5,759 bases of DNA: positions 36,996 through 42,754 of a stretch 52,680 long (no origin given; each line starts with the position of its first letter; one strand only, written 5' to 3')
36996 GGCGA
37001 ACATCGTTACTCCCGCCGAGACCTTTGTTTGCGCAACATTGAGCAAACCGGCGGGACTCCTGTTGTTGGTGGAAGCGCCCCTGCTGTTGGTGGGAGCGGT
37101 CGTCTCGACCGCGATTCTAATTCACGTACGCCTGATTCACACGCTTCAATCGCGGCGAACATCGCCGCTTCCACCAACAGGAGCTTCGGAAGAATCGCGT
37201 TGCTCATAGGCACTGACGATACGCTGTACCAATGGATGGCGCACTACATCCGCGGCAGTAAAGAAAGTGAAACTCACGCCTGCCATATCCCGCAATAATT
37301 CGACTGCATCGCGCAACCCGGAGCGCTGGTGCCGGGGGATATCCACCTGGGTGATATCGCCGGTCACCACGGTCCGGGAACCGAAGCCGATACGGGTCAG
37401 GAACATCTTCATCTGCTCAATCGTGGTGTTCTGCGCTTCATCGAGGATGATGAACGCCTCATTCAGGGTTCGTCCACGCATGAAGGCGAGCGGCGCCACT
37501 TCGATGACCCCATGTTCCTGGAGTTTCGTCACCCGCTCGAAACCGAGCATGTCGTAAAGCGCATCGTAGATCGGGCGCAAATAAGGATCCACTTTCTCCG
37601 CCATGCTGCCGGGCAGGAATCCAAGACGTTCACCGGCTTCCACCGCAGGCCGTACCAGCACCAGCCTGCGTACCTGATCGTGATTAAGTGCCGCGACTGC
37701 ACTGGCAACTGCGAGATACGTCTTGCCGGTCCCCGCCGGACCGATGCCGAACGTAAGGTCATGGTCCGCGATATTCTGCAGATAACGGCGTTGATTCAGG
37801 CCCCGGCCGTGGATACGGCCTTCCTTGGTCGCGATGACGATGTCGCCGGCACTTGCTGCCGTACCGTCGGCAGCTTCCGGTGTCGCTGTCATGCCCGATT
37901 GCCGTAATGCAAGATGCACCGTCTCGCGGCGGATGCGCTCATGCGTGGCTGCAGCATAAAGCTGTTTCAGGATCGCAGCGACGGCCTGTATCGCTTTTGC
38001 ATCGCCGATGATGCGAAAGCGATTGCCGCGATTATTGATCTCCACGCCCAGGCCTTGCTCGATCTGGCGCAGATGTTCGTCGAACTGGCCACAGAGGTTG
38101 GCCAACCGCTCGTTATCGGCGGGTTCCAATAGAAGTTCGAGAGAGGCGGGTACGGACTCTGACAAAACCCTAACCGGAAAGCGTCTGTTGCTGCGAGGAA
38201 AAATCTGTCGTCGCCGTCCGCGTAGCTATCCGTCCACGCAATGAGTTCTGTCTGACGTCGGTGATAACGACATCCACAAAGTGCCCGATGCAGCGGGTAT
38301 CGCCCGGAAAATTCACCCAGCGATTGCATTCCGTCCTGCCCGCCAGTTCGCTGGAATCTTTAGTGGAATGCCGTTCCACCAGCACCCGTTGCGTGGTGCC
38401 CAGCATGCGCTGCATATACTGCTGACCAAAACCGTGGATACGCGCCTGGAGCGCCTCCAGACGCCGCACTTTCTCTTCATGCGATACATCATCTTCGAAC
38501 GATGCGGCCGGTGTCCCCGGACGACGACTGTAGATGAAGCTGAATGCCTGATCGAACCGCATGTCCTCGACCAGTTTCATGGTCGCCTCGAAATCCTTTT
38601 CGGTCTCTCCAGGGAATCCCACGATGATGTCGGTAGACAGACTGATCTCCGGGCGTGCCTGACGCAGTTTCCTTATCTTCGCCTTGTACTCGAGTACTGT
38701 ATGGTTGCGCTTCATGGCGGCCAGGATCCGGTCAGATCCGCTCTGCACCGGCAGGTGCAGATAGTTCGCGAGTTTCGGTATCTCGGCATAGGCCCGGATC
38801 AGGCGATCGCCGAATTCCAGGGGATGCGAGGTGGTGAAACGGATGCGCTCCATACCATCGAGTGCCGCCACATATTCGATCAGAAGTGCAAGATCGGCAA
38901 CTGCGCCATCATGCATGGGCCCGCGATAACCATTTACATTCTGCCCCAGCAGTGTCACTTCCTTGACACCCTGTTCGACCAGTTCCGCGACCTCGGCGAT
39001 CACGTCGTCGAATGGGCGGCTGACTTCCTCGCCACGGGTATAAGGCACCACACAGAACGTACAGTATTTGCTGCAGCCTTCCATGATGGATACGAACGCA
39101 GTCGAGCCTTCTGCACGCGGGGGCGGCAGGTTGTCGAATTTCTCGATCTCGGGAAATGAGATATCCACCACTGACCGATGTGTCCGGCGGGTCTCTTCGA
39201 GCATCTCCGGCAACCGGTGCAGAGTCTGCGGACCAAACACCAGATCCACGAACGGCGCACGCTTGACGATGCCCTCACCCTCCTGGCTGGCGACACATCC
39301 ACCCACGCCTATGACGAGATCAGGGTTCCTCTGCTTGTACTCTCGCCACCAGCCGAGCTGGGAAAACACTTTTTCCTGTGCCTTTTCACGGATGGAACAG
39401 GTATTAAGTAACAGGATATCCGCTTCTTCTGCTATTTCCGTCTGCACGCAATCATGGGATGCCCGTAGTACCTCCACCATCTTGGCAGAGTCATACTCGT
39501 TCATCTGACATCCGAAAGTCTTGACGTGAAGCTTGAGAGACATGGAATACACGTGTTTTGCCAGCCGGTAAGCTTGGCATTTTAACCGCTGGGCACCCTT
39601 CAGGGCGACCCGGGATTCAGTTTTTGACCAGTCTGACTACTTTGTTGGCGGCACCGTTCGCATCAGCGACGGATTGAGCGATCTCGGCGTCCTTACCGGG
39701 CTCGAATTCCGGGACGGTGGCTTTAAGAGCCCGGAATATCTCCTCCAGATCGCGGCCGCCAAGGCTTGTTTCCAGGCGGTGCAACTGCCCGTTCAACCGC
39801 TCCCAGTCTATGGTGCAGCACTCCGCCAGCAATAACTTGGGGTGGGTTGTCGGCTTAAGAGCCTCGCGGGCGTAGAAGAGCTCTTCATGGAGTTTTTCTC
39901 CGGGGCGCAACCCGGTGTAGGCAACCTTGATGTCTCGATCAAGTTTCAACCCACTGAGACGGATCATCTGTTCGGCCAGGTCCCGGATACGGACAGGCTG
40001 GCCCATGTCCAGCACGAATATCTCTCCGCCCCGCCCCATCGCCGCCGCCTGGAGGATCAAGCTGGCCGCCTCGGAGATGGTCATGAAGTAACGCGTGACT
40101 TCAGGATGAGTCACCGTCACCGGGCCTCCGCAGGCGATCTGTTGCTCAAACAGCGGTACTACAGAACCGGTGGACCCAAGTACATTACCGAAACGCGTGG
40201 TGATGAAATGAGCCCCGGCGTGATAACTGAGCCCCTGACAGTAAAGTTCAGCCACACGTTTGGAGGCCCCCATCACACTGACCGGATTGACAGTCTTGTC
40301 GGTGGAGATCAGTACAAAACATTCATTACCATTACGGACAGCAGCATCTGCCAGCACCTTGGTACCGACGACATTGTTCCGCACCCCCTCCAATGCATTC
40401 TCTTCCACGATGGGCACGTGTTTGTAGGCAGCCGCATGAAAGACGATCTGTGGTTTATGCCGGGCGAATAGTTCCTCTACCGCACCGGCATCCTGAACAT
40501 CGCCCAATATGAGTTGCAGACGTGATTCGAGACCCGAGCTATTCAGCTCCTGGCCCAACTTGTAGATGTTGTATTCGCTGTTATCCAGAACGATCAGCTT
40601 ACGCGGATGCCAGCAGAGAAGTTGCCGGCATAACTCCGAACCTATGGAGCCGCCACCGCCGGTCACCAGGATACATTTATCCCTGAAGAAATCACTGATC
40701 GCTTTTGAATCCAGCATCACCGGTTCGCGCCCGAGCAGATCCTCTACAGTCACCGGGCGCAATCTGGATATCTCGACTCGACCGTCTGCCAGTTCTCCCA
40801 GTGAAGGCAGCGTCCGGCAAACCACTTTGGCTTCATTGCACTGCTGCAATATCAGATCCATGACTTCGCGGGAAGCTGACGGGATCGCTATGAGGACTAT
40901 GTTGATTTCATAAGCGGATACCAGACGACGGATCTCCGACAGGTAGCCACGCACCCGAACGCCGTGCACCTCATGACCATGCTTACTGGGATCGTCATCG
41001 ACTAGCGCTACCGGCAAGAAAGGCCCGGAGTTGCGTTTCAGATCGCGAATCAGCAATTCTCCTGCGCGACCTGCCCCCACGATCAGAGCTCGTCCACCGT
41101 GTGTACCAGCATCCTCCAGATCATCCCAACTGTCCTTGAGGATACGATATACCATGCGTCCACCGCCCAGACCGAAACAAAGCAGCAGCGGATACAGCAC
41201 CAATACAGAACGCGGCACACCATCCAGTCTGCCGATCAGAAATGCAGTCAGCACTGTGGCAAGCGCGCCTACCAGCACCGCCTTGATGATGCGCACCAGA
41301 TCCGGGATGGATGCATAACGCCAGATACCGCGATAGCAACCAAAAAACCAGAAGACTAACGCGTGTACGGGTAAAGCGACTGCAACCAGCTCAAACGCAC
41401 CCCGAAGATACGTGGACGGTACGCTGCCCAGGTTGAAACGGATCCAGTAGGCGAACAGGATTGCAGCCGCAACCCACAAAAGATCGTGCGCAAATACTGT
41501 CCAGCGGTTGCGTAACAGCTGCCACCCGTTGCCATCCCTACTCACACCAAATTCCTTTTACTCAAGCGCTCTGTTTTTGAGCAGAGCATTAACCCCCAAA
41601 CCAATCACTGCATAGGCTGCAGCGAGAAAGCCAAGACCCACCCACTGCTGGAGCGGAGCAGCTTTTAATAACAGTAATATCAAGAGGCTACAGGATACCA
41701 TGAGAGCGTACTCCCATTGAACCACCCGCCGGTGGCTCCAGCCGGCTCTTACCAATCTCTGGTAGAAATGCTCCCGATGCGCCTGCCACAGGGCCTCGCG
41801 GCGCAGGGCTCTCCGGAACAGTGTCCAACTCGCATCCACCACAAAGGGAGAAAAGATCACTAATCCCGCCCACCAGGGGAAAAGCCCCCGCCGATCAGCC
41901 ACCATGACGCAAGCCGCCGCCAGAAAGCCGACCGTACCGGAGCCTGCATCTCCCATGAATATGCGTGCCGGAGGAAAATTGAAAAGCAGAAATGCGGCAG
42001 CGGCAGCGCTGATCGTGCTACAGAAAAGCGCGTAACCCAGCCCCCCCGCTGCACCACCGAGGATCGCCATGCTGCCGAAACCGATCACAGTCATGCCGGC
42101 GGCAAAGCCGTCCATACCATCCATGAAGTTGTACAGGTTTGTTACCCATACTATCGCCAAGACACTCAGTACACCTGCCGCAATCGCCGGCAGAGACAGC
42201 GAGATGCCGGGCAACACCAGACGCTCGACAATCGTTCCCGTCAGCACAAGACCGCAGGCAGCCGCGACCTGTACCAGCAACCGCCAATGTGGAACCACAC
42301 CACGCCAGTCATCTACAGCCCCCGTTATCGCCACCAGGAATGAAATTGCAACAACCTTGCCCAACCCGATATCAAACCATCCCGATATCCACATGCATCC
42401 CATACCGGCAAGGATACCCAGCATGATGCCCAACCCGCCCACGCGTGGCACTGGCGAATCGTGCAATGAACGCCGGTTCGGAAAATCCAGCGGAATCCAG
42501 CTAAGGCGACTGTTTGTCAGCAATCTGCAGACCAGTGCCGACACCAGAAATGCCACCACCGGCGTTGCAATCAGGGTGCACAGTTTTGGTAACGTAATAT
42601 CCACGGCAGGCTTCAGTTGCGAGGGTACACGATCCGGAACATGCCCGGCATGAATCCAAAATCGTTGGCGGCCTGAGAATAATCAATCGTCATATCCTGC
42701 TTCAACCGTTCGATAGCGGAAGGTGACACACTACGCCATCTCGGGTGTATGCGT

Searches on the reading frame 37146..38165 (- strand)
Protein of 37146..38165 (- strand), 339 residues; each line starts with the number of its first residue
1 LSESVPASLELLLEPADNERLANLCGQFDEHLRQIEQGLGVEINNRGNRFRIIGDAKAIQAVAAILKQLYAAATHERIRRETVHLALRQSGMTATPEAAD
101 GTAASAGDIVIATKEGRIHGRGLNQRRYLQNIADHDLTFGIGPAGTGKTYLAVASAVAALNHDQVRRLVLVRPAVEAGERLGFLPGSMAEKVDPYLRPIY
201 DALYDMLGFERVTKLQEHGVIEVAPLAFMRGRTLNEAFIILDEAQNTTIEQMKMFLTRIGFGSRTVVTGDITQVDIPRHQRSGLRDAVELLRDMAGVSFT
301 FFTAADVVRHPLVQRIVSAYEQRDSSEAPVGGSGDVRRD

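Call 9: search_protein_families(library=pfam, proteins=[window:37146-38165:-], max_evalue=0.001)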
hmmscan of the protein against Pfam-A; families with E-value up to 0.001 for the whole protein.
window:37146-38165:- (339 aa): 3 families
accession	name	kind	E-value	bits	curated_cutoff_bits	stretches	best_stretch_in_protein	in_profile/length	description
PF02562.22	PhoH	-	2.6e-94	314.9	27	1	118-321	2-205/205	PhoH-like protein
PF13604.12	AAA_30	-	8.2e-10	39.2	27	1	124-274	5-128/191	AAA domain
PF13245.12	AAA_19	-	3e-07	31.1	25.1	1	125-274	1-129/134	AAA domain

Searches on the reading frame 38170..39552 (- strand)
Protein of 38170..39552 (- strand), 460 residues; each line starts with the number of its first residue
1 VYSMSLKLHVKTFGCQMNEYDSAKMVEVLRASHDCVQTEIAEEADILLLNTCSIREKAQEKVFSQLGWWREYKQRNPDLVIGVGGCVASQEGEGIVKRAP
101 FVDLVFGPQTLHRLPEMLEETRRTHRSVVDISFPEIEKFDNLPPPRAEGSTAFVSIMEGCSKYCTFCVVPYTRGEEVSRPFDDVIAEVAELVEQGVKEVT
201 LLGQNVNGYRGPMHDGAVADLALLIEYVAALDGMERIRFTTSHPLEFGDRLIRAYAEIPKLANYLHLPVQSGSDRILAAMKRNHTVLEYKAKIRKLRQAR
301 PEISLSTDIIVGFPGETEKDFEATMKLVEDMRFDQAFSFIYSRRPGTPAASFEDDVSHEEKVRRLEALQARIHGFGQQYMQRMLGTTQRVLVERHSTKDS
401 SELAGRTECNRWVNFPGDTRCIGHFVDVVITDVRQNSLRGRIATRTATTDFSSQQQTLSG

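Call 9: search_protein_families(library=pfam, proteins=[window:38170-39552:-], max_evalue=0.001)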
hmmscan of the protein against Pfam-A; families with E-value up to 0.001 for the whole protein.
window:38170-39552:- (460 aa): 3 families
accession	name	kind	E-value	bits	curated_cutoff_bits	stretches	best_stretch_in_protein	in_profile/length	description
PF04055.27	Radical_SAM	-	2e-28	100.1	29.5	1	154-328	1-166/166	Radical SAM superfamily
PF00919.26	UPF0004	-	5.3e-28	97.4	27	1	7-107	1-98/98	Uncharacterized protein family UPF0004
PF01938.26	TRAM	-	5.1e-16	58.7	21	1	381-442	1-60/61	TRAM domain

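Call 71: list_cluster_members(proteins=[window:38170-39552:-, window:37146-38165:-, window:45964-47097:-, window:49044-49970:-, P0002, P0023])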
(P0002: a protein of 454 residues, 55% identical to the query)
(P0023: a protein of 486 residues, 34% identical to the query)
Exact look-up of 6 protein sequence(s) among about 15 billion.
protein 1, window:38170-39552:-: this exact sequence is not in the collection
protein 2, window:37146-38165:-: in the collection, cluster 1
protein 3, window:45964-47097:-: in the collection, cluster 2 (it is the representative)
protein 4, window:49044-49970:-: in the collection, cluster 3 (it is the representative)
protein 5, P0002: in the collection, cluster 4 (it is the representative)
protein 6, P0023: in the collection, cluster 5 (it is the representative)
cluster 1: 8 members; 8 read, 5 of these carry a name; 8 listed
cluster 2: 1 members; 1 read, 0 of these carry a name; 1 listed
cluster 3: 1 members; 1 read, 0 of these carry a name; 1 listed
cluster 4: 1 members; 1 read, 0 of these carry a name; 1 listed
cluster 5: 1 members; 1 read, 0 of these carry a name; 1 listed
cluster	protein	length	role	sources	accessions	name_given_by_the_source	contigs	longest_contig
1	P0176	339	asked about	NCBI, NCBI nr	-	-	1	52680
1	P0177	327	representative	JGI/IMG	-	phosphate starvation-inducible PhoH-like protein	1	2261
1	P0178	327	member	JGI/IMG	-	phosphate starvation-inducible PhoH-like protein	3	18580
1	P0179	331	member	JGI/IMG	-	phosphate starvation-inducible protein PhoH and related proteins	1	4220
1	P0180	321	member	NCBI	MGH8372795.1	MAG: PhoH family protein [Gammaproteobacteria bacterium]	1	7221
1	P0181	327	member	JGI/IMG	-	phosphate starvation-inducible PhoH-like protein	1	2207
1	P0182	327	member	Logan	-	-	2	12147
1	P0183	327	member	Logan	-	-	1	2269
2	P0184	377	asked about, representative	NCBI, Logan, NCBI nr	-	-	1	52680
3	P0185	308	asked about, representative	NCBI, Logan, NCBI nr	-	-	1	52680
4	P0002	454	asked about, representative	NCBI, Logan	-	-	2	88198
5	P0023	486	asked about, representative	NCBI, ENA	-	-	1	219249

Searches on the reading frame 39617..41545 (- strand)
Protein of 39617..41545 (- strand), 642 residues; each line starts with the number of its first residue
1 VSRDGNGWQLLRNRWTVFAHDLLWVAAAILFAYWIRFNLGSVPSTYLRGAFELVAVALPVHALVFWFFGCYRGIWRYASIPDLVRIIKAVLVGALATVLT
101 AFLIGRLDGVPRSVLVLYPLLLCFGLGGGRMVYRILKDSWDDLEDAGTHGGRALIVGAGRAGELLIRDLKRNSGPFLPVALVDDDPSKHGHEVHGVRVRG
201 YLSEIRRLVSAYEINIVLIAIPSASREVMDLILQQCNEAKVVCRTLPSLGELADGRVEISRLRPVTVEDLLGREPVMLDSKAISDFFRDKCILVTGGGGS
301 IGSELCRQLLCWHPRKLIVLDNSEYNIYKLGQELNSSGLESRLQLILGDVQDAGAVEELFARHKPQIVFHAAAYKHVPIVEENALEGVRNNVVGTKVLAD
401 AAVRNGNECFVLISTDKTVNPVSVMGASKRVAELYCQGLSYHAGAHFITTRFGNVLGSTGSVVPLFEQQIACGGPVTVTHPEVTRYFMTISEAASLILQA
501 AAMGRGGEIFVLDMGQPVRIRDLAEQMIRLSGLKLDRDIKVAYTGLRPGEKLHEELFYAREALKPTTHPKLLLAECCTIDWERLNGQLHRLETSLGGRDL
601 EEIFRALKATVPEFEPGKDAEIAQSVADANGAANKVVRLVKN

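Call 9: search_protein_families(library=pfam, proteins=[window:39617-41545:-], max_evalue=0.001)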
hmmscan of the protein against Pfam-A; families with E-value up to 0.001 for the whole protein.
window:39617-41545:- (642 aa): 12 families
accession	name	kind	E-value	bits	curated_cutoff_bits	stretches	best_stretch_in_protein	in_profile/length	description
PF02719.21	Polysacc_synt_2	-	3.1e-115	384.8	20.2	1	292-573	1-290/293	Polysaccharide biosynthesis protein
PF01370.27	Epimerase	-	6e-25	88.5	20.9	1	292-511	1-238/240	NAD dependent epimerase/dehydratase family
PF16363.11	GDP_Man_Dehyd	-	4.6e-18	66.2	27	1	293-454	1-182/332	GDP-mannose 4,6 dehydratase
PF04321.23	RmlD_sub_bind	-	3.6e-12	46.4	27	1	292-417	3-103/287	RmlD substrate binding domain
PF13727.12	CoA_binding_3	-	3.8e-12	47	25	1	68-245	3-173/175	CoA-binding domain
PF01073.25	3Beta_HSD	-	3.5e-09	36.5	22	1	293-421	1-122/280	3-beta hydroxysteroid dehydrogenase/isomerase family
PF08659.16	KR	-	3.1e-05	24.4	22.6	1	292-414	3-135/180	KR domain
PF02254.24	TrkA_N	-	3.5e-05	24.5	23.8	0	154-189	2-34/116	TrkA-N domain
PF07993.18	NAD_binding_4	-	6.4e-05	22.7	20.1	1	294-423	1-144/258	Male sterility protein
PF00106.31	adh_short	-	8.3e-05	22.6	26.6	1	290-363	1-71/195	short chain dehydrogenase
PF13460.12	NAD_binding_10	-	0.00032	21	27.2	0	296-420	1-103/184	NAD(P)H-binding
PF01408.29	GFO_IDH_MocA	-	0.00035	21.7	24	1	152-225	2-74/120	Oxidoreductase family, NAD-binding Rossmann fold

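Call 67: search_protein_families(library=ncbifam, proteins=[window:39617-41545:-], max_evalue=0.00001)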
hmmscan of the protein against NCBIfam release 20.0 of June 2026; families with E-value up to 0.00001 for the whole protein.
window:39617-41545:- (642 aa): 22 families
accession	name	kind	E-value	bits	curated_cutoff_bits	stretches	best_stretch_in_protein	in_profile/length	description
TIGR03589.1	PseB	equivalog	2.5e-54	184.4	407.75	1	287-567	2-272/324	UDP-N-acetylglucosamine 4,6-dehydratase (inverting)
TIGR04130.1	FnlA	equivalog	2.8e-42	144.8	730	1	287-561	2-269/337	UDP-N-acetylglucosamine 4,6-dehydratase/5-epimerase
TIGR03025.1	EPS_sugtrans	subfamily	5.8e-21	75.2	295.55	1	21-267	3-242/445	exopolysaccharide biosynthesis polyprenyl glycosylphosphotransferase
TIGR03023.1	WcaJ_sugtrans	equivalog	1.8e-20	73.6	410.75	1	21-265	3-245/453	undecaprenyl-phosphate glucose phosphotransferase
TIGR01181.1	dTDP_gluc_dehyt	equivalog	3.3e-17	62.6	365.1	1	292-418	2-128/321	dTDP-glucose 4,6-dehydratase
TIGR01179.1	galE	equivalog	6.3e-17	61.4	262.3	1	292-421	2-141/332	UDP-glucose 4-epimerase GalE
TIGR01214.1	rmlD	equivalog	4.1e-12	45.8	224.05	1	292-416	2-101/285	dTDP-4-dehydrorhamnose reductase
NF007956.0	PRK10675.1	subfamily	9.1e-11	41.5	394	1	292-419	3-127/338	UDP-glucose 4-epimerase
TIGR02622.1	CDP_4_6_dhtase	equivalog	7.4e-10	38.5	278.45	1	286-419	1-133/352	CDP-glucose 4,6-dehydratase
TIGR03022.1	WbaP_sugtrans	subfamily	1.5e-09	37.6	403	1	18-252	2-228/456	undecaprenyl-phosphate galactose phosphotransferase WbaP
NF007490.0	PRK10084.1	subfamily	2.8e-09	36.4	649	1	292-403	3-112/361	dTDP-glucose 4,6-dehydratase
NF007582.0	PRK10217.1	equivalog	3.3e-09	36.3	698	1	290-403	2-113/355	dTDP-glucose 4,6-dehydratase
TIGR04180.1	EDH_00030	hypoth_equivalog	5.3e-09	35.6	475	1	292-418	1-124/297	NAD-dependent 4,6-dehydratase LegB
NF003995.0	PRK05472.2-4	subfamily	5.1e-08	32.7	126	1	153-230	86-163/213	redox-sensing transcriptional repressor Rex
NF043036.1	ErythonDh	equivalog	5.8e-07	29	325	1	292-414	3-123/321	D-erythronate dehydrogenase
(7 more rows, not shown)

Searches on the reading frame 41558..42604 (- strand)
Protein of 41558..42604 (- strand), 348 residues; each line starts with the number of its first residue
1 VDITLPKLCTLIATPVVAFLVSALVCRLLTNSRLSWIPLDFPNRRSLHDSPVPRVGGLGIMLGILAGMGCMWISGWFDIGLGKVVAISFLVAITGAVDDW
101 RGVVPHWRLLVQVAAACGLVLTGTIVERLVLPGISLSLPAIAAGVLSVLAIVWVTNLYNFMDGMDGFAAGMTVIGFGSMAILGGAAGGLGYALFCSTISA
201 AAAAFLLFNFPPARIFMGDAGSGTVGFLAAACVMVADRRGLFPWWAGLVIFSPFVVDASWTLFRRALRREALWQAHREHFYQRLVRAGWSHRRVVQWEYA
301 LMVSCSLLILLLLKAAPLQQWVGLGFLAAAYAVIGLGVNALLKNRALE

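Call 9: search_protein_families(library=pfam, proteins=[window:41558-42604:-], max_evalue=0.001)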
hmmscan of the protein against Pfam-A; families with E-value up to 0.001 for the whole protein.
window:41558-42604:- (348 aa): 1 family
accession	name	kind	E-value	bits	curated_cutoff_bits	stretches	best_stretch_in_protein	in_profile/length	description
PF00953.26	Glycos_transf_4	-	2e-32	112.8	27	1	84-235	4-158/160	Glycosyl transferase family 4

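Call 67: search_protein_families(library=ncbifam, proteins=[window:41558-42604:-], max_evalue=0.00001)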
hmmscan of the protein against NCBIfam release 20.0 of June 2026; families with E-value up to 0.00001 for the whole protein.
window:41558-42604:- (348 aa): 3 families
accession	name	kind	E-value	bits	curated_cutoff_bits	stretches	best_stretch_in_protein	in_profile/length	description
TIGR02380.1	ECA_wecA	exception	1.4e-23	83.6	326.05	1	19-295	8-291/346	UDP-N-acetylglucosamine--undecaprenyl-phosphate N-acetylglucosaminephosphotransferase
NF053644.1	MraY_archaea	equivalog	1.6e-16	60.6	450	1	108-237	153-276/340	pseudomurein biosynthesis MraY family phospho-N-acetylmuramoyl-pentapeptide-transferase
TIGR00445.1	mraY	equivalog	6.7e-16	58.7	192.05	1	42-309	25-314/321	phospho-N-acetylmuramoyl-pentapeptide-transferase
